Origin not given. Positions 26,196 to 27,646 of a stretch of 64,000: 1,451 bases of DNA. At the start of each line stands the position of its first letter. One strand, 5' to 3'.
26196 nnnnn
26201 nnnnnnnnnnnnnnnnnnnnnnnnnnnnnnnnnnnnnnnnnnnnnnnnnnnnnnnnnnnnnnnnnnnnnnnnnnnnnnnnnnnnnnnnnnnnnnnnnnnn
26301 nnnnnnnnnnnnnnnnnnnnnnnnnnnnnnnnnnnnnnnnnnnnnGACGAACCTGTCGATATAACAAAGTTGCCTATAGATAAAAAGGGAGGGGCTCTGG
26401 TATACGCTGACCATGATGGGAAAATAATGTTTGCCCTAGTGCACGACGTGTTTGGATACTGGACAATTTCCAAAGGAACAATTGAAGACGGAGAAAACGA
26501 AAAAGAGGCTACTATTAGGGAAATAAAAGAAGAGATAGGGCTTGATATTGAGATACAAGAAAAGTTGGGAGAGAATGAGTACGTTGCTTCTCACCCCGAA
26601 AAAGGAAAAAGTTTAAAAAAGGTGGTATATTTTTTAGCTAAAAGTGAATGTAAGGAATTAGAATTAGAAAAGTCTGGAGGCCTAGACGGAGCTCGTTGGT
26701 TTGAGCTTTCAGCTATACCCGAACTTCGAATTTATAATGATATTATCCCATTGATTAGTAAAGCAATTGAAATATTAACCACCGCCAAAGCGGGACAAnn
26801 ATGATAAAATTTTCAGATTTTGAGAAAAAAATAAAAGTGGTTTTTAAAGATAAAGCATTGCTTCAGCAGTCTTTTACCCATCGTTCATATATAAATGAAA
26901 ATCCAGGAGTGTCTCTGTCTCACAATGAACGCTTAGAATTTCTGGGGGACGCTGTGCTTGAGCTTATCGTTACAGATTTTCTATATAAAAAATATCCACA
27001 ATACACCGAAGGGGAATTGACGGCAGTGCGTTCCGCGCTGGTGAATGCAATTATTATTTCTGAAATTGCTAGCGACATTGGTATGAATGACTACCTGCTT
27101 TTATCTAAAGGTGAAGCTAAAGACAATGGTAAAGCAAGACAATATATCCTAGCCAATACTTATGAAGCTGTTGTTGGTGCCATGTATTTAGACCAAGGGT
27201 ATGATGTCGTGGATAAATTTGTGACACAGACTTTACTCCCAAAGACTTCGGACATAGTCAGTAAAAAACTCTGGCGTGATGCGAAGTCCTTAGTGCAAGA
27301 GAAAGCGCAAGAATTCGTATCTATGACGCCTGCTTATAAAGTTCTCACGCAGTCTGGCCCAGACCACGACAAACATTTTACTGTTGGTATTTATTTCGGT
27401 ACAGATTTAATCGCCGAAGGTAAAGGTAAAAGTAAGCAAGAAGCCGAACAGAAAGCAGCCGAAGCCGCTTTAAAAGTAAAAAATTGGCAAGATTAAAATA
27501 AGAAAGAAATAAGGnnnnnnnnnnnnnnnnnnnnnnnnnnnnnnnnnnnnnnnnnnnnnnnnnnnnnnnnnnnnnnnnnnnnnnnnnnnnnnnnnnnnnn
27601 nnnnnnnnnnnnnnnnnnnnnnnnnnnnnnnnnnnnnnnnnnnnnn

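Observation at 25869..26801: NusB fused to a Nudix hydrolase domain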

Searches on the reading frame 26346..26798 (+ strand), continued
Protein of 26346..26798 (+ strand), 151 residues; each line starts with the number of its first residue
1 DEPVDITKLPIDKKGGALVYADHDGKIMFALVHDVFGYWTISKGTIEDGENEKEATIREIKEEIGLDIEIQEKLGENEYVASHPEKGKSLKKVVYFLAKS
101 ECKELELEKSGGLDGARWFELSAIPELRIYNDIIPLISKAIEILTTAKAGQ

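Call 45: search_protein_families(library=ncbifam, proteins=[P0126, P0128, P0143, P0215, P0217, P0219, P0220, P0234, P0190, P0213], max_evalue=0.00001)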
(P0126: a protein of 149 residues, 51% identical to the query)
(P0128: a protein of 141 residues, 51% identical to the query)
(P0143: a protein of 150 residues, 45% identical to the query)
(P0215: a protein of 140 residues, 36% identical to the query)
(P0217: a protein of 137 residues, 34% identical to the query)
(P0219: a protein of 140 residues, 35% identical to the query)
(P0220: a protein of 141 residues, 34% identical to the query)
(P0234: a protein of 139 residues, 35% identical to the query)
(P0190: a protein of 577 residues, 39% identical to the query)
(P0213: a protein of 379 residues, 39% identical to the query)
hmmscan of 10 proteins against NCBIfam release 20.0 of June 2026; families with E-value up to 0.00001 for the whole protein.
P0126 (149 aa): 2 families
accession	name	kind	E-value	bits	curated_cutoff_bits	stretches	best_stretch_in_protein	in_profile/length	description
NF052459.1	OxoGTPPhMutT1Mycb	equivalog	1.6e-11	43.9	475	1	16-143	4-127/292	8-oxo-(d)GTP phosphatase MutT1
NF002995.0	PRK03759.1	equivalog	8.1e-08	32.1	127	1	45-126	71-151/185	isopentenyl-diphosphate Delta-isomerase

P0128 (141 aa): 0 families

P0143 (150 aa): 5 families
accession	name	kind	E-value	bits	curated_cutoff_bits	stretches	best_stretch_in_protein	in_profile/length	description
NF052459.1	OxoGTPPhMutT1Mycb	equivalog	7.2e-09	35.1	475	1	11-135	4-124/292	8-oxo-(d)GTP phosphatase MutT1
TIGR00586.1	mutt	equivalog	6.2e-08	32.7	97.9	1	29-116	28-107/129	8-oxo-dGTP diphosphatase MutT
NF008044.0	PRK10776.1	equivalog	6.3e-08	32.6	148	1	34-83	32-79/130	8-oxo-dGTP diphosphatase MutT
NF041652.1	Nud_hyd_Dein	equivalog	6.7e-06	26.4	200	1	29-130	42-137/152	Nudix hydrolase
NF007834.0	PRK10546.1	equivalog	9.1e-06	25.5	156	0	33-79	30-76/135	pyrimidine (deoxy)nucleoside triphosphate diphosphatase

P0215 (140 aa): 9 families
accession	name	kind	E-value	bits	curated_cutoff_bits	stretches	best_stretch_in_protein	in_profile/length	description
NF052459.1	OxoGTPPhMutT1Mycb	equivalog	1e-15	57.6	475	1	7-130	3-124/292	8-oxo-(d)GTP phosphatase MutT1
NF041652.1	Nud_hyd_Dein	equivalog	2.5e-10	40.8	200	1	8-112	16-124/152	Nudix hydrolase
NF008044.0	PRK10776.1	equivalog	6.3e-10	39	148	1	29-125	31-119/130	8-oxo-dGTP diphosphatase MutT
TIGR00586.1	mutt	equivalog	2.1e-09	37.5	97.9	1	29-112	32-108/129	8-oxo-dGTP diphosphatase MutT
NF006530.0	PRK08999.1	equivalog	7.4e-09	35.1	245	1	28-88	32-92/315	Nudix family hydrolase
NF006961.0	PRK09438.1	equivalog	1.8e-08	34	103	1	20-133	21-147/151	dihydroneopterin triphosphate diphosphatase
NF001938.0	PRK00714.1-5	equivalog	2.2e-07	30.4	116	1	8-69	25-83/172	RNA pyrophosphohydrolase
NF008736.0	PRK11762.1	equivalog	4.4e-06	26.3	169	1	30-70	75-115/186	ADP compounds hydrolase NudE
NF002995.0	PRK03759.1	equivalog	7.3e-06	25.7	127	1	38-119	73-154/185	isopentenyl-diphosphate Delta-isomerase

P0217 (137 aa): 15 families
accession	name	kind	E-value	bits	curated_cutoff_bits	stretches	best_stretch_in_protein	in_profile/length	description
NF041652.1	Nud_hyd_Dein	equivalog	1.9e-11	44.4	200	1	25-118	39-128/152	Nudix hydrolase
NF003786.0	PRK05379.1-2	equivalog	8.7e-09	35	397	1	26-117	240-335/354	bifunctional nicotinamide-nucleotide adenylyltransferase/Nudix hydroxylase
NF001938.0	PRK00714.1-5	equivalog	1.2e-08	34.5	116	1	29-78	45-93/172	RNA pyrophosphohydrolase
NF003788.0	PRK05379.1-5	equivalog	1.3e-08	34.6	354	1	26-132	235-344/351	bifunctional nicotinamide-nucleotide adenylyltransferase/Nudix hydroxylase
NF052459.1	OxoGTPPhMutT1Mycb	equivalog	1.7e-08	33.9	475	1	20-134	20-124/292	8-oxo-(d)GTP phosphatase MutT1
NF001936.0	PRK00714.1-3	equivalog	3.2e-08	33.6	118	1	23-68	29-74/155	RNA pyrophosphohydrolase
NF003787.0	PRK05379.1-4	equivalog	3.4e-08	32.9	449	1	26-127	230-334/346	bifunctional nicotinamide-nucleotide adenylyltransferase/Nudix hydroxylase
NF001934.0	PRK00714.1-1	equivalog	2.2e-07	30.5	241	1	21-79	23-82/176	RNA pyrophosphohydrolase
NF006530.0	PRK08999.1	equivalog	2.2e-07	30.2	245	1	28-76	32-79/315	Nudix family hydrolase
NF008044.0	PRK10776.1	equivalog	2.6e-07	30.6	148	1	29-124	31-117/130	8-oxo-dGTP diphosphatase MutT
NF008736.0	PRK11762.1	equivalog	2.7e-07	30.3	169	1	32-67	77-112/186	ADP compounds hydrolase NudE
NF001937.0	PRK00714.1-4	equivalog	7.1e-07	29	139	1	23-80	25-83/161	RNA pyrophosphohydrolase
TIGR02705.1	nudix_YtkD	equivalog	3.2e-06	26.8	154.4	1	32-66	48-82/156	RNA deprotection pyrophosphohydrolase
NF006961.0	PRK09438.1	equivalog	3.5e-06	26.6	103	1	9-60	14-63/151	dihydroneopterin triphosphate diphosphatase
NF003791.0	PRK05379.2-3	equivalog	6.5e-06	25.6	409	1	26-132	224-333/340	bifunctional nicotinamide-nucleotide adenylyltransferase/Nudix hydroxylase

P0219 (140 aa): 0 families

P0220 (141 aa): 16 families
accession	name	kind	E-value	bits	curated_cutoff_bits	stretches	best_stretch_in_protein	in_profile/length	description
TIGR00586.1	mutt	equivalog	3.9e-13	49.6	97.9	1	6-129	9-126/129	8-oxo-dGTP diphosphatase MutT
NF041652.1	Nud_hyd_Dein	equivalog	1.8e-12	47.7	200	1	4-118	15-131/152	Nudix hydrolase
NF008044.0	PRK10776.1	equivalog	2.8e-12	46.7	148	1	25-130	30-125/130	8-oxo-dGTP diphosphatase MutT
NF006530.0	PRK08999.1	equivalog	2.8e-12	46.3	245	1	6-129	10-127/315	Nudix family hydrolase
NF001937.0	PRK00714.1-4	equivalog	1.7e-11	44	139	1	6-76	12-81/161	RNA pyrophosphohydrolase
NF001934.0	PRK00714.1-1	equivalog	1.3e-10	41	241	1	5-77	11-82/176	RNA pyrophosphohydrolase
NF006961.0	PRK09438.1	equivalog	2.5e-10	40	103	1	8-113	14-128/151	dihydroneopterin triphosphate diphosphatase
NF007834.0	PRK10546.1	equivalog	3.9e-10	39.7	156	1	9-120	10-115/135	pyrimidine (deoxy)nucleoside triphosphate diphosphatase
NF001935.0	PRK00714.1-2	equivalog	3.9e-10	39.5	259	1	27-70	32-75/183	RNA pyrophosphohydrolase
NF001938.0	PRK00714.1-5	equivalog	1.2e-09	37.7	116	1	6-94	17-118/172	RNA pyrophosphohydrolase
NF052459.1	OxoGTPPhMutT1Mycb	equivalog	1.5e-09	37.4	475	1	5-125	4-120/292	8-oxo-(d)GTP phosphatase MutT1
NF001936.0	PRK00714.1-3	equivalog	6.6e-09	35.8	118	1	14-70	23-80/155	RNA pyrophosphohydrolase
NF008736.0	PRK11762.1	equivalog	6.7e-09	35.5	169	1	28-65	76-113/186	ADP compounds hydrolase NudE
NF001299.0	PRK00241.1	equivalog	3.2e-06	26.8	158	0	27-118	160-242/263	NAD(+) diphosphatase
TIGR02705.1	nudix_YtkD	equivalog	4.8e-06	26.2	154.4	1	19-61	38-80/156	RNA deprotection pyrophosphohydrolase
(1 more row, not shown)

P0234 (139 aa): 15 families
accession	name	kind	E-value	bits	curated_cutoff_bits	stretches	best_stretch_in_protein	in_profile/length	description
NF052459.1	OxoGTPPhMutT1Mycb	equivalog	2.4e-15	56.4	475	1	7-130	4-125/292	8-oxo-(d)GTP phosphatase MutT1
NF008044.0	PRK10776.1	equivalog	4.3e-10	39.6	148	1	29-129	31-125/130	8-oxo-dGTP diphosphatase MutT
NF006961.0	PRK09438.1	equivalog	2.2e-09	36.9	103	1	10-130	14-145/151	dihydroneopterin triphosphate diphosphatase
NF002995.0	PRK03759.1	equivalog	4.4e-09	36.2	127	1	36-117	71-153/185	isopentenyl-diphosphate Delta-isomerase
TIGR00586.1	mutt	equivalog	1.9e-08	34.4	97.9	1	28-128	31-125/129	8-oxo-dGTP diphosphatase MutT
NF006530.0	PRK08999.1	equivalog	2.3e-08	33.5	245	1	28-129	32-127/315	Nudix family hydrolase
NF001936.0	PRK00714.1-3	equivalog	9.9e-08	32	118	1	25-134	31-149/155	RNA pyrophosphohydrolase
NF001935.0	PRK00714.1-2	equivalog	1.6e-07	31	259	1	30-71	32-73/183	RNA pyrophosphohydrolase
NF041652.1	Nud_hyd_Dein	equivalog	3.4e-07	30.6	200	1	28-110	42-123/152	Nudix hydrolase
NF001938.0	PRK00714.1-5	equivalog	1.9e-06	27.4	116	1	28-59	44-75/172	RNA pyrophosphohydrolase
NF001934.0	PRK00714.1-1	equivalog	3.5e-06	26.6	241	1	10-60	13-62/176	RNA pyrophosphohydrolase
NF001937.0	PRK00714.1-4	equivalog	4.3e-06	26.5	139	1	30-70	32-72/161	RNA pyrophosphohydrolase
NF001299.0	PRK00241.1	equivalog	4.7e-06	26.3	158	0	29-116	159-240/263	NAD(+) diphosphatase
NF007834.0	PRK10546.1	equivalog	5.1e-06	26.3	156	1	26-135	27-130/135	pyrimidine (deoxy)nucleoside triphosphate diphosphatase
NF008736.0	PRK11762.1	equivalog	7.6e-06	25.6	169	0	31-58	76-103/186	ADP compounds hydrolase NudE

P0190 (577 aa): 3 families
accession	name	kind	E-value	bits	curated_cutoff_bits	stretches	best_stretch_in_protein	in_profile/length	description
TIGR01951.1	nusB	equivalog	5.6e-17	62.2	88.35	1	315-417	28-127/131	transcription antitermination factor NusB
NF001223.0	PRK00202.1-1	equivalog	2.7e-10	40.5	131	1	335-417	60-140/146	transcription antitermination factor NusB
NF011494.0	PRK14902.1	equivalog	2.5e-06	26.6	319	1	328-418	41-126/444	16S rRNA (cytosine(967)-C(5))-methyltransferase RsmB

P0213 (379 aa): 6 families
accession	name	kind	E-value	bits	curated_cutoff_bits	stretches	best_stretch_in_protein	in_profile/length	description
TIGR00362.1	DnaA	equivalog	3e-23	82.6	343.9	1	134-227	342-435/437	chromosomal replication initiator protein DnaA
NF001154.0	PRK00149.3-3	equivalog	3.1e-17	62.7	410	1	134-226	362-455/462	chromosomal replication initiator protein DnaA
NF009087.0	PRK12422.1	equivalog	2.2e-09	37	657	1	138-215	352-428/455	chromosomal replication initiator protein DnaA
NF001299.0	PRK00241.1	equivalog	8e-07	28.8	158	1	233-353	129-241/263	NAD(+) diphosphatase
NF004688.0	PRK06030.1-3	equivalog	2e-06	27.9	136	1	137-229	20-110/123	hypothetical protein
NF004686.0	PRK06030.1-1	equivalog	3.1e-06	27.2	148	1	140-211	52-123/151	hypothetical protein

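Call 48: find_homologous_proteins(query=A5, max_evalue=1e-10)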
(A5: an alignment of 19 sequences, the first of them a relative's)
Query A5 (19 sequences) (297 aa, profile of the alignment): 5286 proteins with E <= 1e-10 among 8000 candidates; the best 120 are listed.
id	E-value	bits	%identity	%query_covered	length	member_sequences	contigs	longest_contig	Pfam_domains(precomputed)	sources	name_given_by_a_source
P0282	6.5e-111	388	40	98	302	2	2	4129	PF00293.35,PF01029.24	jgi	-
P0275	7.7e-111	388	38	93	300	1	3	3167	PF00293.35,PF01029.24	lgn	-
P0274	8.1e-111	388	39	97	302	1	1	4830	PF00293.35,PF01029.24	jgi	jgi:transcription antitermination protein NusB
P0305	1.5e-110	387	38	94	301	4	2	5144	PF00293.35,PF01029.24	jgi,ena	-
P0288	1.7e-110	387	39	94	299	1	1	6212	PF00293.35,PF01029.24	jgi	jgi:N utilization substance protein B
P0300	2.6e-110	386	39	93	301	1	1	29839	PF00293.35,PF01029.24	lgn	-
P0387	5.2e-110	385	41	94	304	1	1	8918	PF00293.35,PF01029.24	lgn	-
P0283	6.6e-110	385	40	91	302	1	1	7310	PF00293.35,PF01029.24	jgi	jgi:N utilization substance protein B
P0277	9.6e-110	384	39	97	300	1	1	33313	PF00293.35,PF01029.24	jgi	jgi:N utilization substance protein B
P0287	1.0e-109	384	39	91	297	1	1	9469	PF00293.35,PF01029.24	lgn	-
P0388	1.2e-109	384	39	94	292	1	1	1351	PF00293.35,PF01029.24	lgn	-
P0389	1.7e-109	384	36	94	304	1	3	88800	PF00293.35,PF01029.24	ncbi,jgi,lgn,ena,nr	ncbi:transcription antitermination factor NusB [Patescibacteria group bacterium]|nr:transcription an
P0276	2.5e-109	383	39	94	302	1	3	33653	PF00293.35,PF01029.24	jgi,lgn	-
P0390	2.7e-109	383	40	94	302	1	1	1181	PF00293.35,PF01029.24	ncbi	-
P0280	2.8e-109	383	37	94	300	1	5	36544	PF00293.35,PF01029.24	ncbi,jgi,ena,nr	ncbi:MAG TPA: transcription antitermination factor NusB [Candidatus Paceibacterota bacterium]|nr:tra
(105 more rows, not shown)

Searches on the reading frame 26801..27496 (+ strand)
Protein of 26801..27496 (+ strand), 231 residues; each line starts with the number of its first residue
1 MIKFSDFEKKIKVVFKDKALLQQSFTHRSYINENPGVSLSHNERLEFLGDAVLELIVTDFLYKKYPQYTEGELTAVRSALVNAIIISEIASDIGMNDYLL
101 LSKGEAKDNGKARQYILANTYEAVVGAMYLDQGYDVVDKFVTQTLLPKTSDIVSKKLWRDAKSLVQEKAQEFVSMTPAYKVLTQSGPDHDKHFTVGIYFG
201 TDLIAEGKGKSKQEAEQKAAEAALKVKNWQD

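Call 11: search_protein_families(library=pfam, proteins=[window:26801-27496:+], max_evalue=0.0001)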
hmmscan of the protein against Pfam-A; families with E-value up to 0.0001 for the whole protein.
window:26801-27496:+ (231 aa): 4 families
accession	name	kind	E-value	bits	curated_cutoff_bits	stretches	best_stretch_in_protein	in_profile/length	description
PF14622.11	Ribonucleas_3_3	-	1.1e-37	129.5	35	1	17-148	1-127/128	Ribonuclease-III-like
PF00636.31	Ribonuclease_3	-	1.4e-27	96.8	27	1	43-133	1-102/102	Ribonuclease III domain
PF00035.32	dsrm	-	2.1e-15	57.5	23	1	161-225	1-64/66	Double-stranded RNA binding motif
PF22935.1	RM44_endonuclase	-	3.9e-12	46.9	27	1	7-128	9-139/139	Large ribosomal subunit protein mL44, endonuclease domain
